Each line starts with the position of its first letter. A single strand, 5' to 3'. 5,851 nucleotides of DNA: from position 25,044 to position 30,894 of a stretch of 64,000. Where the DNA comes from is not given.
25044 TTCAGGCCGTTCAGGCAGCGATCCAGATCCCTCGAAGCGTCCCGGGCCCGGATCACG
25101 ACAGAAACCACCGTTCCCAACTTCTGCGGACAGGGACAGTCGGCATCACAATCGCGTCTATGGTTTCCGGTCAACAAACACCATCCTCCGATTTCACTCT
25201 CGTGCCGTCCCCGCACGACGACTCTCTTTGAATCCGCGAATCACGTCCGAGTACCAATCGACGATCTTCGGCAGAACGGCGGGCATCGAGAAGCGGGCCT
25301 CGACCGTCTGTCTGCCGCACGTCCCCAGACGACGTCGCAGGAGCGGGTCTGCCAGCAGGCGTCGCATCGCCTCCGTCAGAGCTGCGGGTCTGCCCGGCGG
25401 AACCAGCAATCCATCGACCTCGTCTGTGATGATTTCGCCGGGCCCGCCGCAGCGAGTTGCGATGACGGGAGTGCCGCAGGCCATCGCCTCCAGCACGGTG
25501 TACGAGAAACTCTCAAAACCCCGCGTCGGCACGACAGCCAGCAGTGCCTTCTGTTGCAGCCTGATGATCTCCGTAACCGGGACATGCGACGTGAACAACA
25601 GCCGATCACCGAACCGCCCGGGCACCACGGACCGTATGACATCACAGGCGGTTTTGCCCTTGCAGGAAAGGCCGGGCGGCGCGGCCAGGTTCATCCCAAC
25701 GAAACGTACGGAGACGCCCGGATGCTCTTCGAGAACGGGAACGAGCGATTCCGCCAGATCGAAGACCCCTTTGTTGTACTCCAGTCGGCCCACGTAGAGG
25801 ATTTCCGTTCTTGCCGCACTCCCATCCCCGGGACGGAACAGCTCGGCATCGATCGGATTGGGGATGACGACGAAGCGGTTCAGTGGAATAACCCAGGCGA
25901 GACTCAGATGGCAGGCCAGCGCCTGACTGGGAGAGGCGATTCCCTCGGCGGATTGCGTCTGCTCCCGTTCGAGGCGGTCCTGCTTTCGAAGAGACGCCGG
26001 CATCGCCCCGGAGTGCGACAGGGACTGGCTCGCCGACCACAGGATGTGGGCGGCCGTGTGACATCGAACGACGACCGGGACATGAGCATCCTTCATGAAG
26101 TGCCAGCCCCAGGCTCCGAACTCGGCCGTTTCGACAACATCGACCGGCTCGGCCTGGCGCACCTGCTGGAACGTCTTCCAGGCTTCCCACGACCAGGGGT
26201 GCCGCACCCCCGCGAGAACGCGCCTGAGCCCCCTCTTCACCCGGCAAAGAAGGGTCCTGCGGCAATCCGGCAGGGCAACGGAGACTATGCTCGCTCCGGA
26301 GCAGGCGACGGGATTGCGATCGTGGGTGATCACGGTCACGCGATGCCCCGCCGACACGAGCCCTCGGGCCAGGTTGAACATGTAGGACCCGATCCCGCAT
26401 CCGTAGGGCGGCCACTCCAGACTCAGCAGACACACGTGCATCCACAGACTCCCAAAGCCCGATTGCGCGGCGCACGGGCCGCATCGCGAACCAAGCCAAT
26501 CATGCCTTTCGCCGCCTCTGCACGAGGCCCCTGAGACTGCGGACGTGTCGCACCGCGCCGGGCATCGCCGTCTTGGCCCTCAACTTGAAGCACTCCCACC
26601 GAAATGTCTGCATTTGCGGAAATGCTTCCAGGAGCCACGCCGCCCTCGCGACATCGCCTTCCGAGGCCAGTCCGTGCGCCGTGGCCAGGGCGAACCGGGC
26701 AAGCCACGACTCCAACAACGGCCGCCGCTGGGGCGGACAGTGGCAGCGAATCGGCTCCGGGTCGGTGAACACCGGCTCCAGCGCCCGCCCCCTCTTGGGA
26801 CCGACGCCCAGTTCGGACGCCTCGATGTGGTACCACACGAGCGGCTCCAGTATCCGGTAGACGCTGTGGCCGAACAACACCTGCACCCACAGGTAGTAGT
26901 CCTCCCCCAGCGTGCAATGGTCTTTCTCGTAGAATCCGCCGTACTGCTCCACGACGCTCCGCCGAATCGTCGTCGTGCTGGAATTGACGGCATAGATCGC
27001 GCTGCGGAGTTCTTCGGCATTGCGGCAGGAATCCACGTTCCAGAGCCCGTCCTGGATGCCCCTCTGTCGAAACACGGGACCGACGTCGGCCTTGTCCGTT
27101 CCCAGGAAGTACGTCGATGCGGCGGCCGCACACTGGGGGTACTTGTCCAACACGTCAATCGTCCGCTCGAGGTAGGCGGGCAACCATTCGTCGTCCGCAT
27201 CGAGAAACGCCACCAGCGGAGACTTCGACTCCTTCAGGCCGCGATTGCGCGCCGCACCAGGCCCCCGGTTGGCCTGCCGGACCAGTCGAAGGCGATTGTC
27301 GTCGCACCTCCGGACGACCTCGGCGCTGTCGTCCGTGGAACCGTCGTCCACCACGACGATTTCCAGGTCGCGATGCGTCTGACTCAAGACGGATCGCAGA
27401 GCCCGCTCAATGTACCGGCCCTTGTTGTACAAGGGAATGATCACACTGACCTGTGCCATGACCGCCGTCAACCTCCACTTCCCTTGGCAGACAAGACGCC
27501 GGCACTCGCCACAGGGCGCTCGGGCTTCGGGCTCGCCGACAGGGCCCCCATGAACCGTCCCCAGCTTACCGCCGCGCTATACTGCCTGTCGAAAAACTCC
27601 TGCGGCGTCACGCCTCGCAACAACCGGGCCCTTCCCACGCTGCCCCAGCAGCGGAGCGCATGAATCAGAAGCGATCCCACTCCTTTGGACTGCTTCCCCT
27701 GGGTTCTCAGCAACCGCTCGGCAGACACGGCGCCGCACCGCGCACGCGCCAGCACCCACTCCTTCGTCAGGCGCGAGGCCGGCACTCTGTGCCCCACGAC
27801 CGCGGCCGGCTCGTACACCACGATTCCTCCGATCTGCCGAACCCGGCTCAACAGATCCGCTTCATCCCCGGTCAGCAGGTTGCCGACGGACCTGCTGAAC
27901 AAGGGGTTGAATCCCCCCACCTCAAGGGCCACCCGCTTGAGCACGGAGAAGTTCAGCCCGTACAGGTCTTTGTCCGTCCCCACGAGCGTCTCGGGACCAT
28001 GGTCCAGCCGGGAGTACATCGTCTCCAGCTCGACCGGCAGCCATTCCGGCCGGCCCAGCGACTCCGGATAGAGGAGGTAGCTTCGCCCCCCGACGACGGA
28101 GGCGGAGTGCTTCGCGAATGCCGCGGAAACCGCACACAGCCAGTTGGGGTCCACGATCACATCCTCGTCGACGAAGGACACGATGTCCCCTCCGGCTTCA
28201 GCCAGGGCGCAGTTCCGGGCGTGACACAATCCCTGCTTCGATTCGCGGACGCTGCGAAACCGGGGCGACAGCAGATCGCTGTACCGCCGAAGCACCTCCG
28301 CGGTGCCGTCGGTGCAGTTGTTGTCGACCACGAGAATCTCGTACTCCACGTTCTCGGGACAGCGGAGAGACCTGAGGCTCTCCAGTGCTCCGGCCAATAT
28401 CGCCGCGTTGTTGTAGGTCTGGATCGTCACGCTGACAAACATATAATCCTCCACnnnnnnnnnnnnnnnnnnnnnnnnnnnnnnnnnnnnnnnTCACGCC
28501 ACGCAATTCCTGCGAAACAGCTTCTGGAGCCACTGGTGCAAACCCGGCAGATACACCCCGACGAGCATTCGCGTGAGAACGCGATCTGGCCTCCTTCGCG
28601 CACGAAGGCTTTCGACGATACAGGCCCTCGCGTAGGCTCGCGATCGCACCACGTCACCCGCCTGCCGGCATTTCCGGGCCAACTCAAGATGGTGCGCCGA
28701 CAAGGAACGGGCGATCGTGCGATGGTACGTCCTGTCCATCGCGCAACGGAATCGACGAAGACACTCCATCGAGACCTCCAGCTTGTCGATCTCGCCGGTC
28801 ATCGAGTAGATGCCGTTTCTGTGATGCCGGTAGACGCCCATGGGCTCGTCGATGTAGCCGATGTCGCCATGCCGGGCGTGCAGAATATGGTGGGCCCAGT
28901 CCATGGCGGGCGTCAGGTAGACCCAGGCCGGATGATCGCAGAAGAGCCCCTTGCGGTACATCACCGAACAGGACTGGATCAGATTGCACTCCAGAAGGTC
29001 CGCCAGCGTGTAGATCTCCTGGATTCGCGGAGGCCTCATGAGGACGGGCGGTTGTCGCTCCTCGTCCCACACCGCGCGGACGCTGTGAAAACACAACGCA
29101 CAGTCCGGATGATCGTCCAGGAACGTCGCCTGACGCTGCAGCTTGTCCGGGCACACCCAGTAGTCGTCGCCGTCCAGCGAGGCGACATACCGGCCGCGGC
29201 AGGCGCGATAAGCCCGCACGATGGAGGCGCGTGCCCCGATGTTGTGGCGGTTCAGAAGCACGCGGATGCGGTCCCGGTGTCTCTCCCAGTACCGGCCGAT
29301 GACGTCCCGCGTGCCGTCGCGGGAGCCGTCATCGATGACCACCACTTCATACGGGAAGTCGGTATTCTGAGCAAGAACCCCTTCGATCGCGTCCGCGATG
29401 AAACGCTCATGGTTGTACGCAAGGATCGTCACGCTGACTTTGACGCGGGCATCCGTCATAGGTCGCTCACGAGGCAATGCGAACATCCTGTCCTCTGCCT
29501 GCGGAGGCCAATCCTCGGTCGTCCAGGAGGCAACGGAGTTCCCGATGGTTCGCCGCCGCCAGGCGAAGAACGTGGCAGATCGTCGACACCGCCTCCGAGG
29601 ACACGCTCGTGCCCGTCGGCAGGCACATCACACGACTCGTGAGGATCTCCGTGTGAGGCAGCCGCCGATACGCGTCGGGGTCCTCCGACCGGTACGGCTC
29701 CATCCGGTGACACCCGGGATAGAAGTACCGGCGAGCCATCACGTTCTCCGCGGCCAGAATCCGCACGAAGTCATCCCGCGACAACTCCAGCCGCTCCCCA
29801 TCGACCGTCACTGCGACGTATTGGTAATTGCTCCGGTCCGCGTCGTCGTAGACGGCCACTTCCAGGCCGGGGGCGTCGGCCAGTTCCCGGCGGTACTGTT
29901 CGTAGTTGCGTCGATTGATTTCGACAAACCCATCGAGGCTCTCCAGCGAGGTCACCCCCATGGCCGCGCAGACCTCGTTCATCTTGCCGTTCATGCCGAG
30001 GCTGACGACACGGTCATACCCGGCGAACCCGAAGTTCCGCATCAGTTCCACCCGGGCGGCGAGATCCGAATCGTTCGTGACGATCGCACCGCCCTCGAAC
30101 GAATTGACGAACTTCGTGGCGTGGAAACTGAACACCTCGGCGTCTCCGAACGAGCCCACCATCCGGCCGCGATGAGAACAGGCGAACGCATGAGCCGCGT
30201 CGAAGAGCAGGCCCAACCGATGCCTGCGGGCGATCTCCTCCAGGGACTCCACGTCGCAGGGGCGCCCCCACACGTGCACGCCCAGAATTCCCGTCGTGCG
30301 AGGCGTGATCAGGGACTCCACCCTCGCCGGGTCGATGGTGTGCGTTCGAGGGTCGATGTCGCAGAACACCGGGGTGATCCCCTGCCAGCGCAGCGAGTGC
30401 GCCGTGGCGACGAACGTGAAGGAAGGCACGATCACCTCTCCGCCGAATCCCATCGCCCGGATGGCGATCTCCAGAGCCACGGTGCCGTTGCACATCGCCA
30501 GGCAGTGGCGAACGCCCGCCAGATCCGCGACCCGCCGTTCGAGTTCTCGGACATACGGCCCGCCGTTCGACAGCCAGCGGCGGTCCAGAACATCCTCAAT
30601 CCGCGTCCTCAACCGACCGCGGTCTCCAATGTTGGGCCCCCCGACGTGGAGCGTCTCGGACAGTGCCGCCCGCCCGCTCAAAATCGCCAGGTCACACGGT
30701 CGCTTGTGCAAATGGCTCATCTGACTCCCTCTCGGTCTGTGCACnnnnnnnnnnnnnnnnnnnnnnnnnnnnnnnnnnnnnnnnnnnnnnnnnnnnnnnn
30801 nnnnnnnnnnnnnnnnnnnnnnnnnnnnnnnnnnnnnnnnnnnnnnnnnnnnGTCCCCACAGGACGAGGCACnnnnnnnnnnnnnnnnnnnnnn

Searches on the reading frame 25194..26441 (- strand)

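Call 10: search_protein_families(library=pfam, proteins=[window:25194-26441:-], max_evalue=0.001)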
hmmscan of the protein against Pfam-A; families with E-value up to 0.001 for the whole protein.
window:25194-26441:- (415 aa): 6 families
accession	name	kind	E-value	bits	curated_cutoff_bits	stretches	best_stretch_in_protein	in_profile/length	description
PF00534.26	Glycos_transf_1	-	2.1e-29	102.7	26.4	1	212-378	16-171/172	Glycosyl transferases group 1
PF13692.12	Glyco_trans_1_4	-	1.5e-27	97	27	1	213-365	3-142/142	Glycosyl transferases group 1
PF13439.12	Glyco_transf_4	-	2e-19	70.7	28.5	1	16-200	3-169/170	Glycosyltransferase Family 4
PF13579.12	Glyco_trans_4_4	-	3.3e-15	57.2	29.7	1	16-195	2-157/158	Glycosyl transferase 4-like domain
PF13524.12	Glyco_trans_1_2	-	1.7e-09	38.2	25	1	280-386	28-135/144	Glycosyl transferase-like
PF20706.3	GT4-conflict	-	8.6e-06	25.4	26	0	291-345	274-327/385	Family 4 Glycosyltransferase in conflict systems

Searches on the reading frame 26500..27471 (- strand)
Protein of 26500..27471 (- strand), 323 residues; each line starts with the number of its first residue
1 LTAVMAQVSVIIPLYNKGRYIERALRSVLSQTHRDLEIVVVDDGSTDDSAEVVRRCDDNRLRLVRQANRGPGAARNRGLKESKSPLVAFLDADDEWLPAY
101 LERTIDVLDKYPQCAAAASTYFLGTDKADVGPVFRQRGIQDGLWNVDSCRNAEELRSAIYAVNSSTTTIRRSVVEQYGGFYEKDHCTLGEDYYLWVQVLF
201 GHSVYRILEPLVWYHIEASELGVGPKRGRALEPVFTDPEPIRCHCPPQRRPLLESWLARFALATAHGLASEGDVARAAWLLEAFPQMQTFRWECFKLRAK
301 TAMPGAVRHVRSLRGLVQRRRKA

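Call 10: search_protein_families(library=pfam, proteins=[window:26500-27471:-], max_evalue=0.001)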
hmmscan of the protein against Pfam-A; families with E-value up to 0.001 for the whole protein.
window:26500-27471:- (323 aa): 3 families
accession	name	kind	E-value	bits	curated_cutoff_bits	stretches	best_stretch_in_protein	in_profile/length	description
PF00535.33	Glycos_transf_2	-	1.2e-34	120.2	23.3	1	9-122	1-117/168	Glycosyl transferase family 2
PF13641.12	Glyco_tranf_2_3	-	1.2e-19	71.7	27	1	7-199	2-195/230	Glycosyltransferase like family 2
PF10111.15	Glyco_tranf_2_2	-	1e-17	65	27.3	1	9-199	1-200/276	Glycosyltransferase like family 2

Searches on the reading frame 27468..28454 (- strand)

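Call 10: search_protein_families(library=pfam, proteins=[window:27468-28454:-], max_evalue=0.001)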
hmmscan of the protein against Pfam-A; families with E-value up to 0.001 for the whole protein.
window:27468-28454:- (328 aa): 3 families
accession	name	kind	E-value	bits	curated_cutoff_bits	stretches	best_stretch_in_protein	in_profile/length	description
PF00535.33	Glycos_transf_2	-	1.1e-24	87.7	23.3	1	8-126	1-116/168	Glycosyl transferase family 2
PF13641.12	Glyco_tranf_2_3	-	1.5e-09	38.7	27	1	7-226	3-215/230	Glycosyltransferase like family 2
PF13704.12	Glyco_tranf_2_4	-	0.00013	22.8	27.5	1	38-98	20-81/98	Glycosyl transferase family 2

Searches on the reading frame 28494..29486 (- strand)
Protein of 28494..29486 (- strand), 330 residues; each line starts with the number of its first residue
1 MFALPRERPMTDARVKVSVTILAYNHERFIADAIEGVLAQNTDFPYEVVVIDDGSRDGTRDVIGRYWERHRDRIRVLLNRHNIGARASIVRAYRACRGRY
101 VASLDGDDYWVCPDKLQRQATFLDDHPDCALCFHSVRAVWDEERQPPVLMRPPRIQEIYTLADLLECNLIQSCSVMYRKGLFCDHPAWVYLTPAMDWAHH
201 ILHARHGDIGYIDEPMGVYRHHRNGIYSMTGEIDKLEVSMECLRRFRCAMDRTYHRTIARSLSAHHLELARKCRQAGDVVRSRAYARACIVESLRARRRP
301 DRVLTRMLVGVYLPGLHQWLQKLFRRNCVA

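Call 10: search_protein_families(library=pfam, proteins=[window:28494-29486:-], max_evalue=0.001)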
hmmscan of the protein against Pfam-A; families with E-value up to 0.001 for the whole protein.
window:28494-29486:- (330 aa): 3 families
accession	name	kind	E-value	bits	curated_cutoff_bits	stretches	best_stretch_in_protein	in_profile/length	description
PF00535.33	Glycos_transf_2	-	7.2e-25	88.3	23.3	1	18-181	1-163/168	Glycosyl transferase family 2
PF13641.12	Glyco_tranf_2_3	-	2.8e-11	44.3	27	1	17-127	3-114/230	Glycosyltransferase like family 2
PF10111.15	Glyco_tranf_2_2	-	1.9e-05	24.8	27.3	1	19-121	2-104/276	Glycosyltransferase like family 2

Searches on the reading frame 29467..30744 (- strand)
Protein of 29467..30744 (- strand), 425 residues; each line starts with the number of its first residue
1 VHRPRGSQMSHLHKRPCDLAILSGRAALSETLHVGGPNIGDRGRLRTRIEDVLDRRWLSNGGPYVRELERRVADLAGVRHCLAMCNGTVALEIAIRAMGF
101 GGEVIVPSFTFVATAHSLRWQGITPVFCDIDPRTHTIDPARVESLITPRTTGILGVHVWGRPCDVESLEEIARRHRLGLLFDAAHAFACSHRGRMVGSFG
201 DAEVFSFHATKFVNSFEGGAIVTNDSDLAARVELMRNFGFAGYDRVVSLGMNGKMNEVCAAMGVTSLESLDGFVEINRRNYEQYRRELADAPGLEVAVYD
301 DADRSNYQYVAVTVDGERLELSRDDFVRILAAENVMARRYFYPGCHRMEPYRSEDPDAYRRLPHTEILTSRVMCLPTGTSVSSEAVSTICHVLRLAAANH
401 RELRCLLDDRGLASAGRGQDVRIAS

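Call 10: search_protein_families(library=pfam, proteins=[window:29467-30744:-], max_evalue=0.001)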
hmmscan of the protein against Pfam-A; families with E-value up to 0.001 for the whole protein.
window:29467-30744:- (425 aa): 4 families
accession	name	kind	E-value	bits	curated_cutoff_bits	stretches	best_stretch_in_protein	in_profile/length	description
PF01041.23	DegT_DnrJ_EryC1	-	6.3e-111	371.5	19.8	1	47-393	9-359/360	DegT/DnrJ/EryC1/StrS aminotransferase family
PF00155.27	Aminotran_1_2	-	3.6e-06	26.9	19.7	1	61-191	38-194/361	Aminotransferase class I and II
PF01212.27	Beta_elim_lyase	-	5.6e-06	26.3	27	1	62-293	31-270/288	Beta-eliminating lyase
PF01053.26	Cys_Met_Meta_PP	-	7.7e-05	21.8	27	1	61-239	50-230/381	Cys/Met metabolism PLP-dependent enzyme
